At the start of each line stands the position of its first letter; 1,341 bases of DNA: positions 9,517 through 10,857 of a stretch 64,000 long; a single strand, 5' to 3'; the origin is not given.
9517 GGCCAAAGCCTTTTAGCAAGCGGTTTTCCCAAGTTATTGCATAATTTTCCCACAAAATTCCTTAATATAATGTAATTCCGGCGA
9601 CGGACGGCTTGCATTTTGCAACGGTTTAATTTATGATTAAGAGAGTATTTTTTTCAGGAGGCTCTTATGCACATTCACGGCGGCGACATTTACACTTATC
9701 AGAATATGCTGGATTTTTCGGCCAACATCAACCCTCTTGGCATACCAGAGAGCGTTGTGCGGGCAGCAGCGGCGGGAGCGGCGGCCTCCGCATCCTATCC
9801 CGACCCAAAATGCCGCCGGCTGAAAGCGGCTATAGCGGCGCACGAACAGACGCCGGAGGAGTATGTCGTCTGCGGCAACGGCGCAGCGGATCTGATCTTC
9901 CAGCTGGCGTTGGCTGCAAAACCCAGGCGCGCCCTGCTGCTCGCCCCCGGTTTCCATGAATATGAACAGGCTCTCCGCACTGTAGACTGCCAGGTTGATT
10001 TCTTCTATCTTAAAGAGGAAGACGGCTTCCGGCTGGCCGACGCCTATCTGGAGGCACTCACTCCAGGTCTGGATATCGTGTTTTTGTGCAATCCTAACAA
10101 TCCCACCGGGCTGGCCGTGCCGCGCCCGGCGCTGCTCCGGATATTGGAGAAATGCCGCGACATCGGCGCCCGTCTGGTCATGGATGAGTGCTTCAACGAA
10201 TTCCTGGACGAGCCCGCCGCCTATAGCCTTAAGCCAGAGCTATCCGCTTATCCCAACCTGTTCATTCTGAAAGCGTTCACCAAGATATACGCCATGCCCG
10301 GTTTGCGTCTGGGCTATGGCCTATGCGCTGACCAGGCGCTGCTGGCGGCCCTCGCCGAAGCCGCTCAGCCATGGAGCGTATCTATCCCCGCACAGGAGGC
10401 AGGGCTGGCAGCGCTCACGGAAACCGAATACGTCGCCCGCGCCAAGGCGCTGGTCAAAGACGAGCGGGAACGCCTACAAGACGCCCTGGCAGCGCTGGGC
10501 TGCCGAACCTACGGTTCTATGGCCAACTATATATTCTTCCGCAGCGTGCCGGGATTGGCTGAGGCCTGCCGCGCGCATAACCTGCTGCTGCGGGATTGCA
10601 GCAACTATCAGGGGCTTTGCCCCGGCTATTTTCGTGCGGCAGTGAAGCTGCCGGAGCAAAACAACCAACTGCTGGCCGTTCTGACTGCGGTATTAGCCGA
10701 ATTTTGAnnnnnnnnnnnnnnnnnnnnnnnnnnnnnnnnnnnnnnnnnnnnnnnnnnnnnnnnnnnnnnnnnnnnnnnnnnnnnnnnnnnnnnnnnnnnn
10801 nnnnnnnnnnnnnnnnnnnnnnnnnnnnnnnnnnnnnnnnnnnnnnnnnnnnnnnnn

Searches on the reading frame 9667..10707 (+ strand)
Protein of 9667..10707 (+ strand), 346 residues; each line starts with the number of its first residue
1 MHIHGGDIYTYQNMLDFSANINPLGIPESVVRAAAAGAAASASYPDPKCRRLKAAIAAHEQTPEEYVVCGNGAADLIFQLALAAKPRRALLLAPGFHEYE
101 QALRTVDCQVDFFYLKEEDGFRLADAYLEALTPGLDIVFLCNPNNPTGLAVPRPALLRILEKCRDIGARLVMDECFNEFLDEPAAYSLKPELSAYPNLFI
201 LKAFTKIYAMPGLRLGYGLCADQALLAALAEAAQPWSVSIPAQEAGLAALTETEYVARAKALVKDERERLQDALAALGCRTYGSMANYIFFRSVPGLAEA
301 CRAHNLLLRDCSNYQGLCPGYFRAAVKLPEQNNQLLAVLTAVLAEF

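Call 8: search_protein_families(library=pfam, proteins=[window:9667-10707:+])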
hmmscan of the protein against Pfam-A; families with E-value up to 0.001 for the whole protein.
window:9667-10707:+ (346 aa): 1 family
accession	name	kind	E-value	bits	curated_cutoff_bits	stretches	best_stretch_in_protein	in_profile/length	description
PF00155.27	Aminotran_1_2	-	2.5e-45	155.7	19.7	1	13-335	2-356/361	Aminotransferase class I and II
